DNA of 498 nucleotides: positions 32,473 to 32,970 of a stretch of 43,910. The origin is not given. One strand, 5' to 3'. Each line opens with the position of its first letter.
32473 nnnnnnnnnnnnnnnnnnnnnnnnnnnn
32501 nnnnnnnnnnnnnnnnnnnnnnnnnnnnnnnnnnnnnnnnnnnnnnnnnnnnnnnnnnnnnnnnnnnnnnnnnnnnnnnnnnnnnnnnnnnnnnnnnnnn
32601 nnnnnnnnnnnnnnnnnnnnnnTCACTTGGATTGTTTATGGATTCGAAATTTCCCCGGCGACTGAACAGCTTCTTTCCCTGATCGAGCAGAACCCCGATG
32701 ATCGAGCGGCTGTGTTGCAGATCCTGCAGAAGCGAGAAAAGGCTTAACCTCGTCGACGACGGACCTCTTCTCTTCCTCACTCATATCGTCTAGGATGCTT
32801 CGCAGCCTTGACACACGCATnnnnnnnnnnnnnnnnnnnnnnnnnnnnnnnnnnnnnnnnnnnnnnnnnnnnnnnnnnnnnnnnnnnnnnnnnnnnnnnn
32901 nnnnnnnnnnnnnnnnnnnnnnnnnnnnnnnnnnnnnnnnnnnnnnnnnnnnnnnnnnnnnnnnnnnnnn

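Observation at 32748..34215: Low-GC island with an opposite-strand HNH nuclease in the rex-equivalent slot between repressor gene and early promoter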

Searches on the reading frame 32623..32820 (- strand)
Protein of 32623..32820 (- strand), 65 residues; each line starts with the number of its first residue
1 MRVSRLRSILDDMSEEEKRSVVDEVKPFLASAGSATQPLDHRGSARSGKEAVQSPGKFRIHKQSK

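Call 104: search_protein_families(library=phrogs, proteins=[window:32623-32820:-], max_evalue=0.05)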
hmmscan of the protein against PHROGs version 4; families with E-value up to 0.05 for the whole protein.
window:32623-32820:- (65 aa): 0 families
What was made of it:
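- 32623..32820 (-): Possible 65-aa gene downstream of the nuclease gene. It overlaps the 3' end of the repressor gene in antisense. No family hit (call 104).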
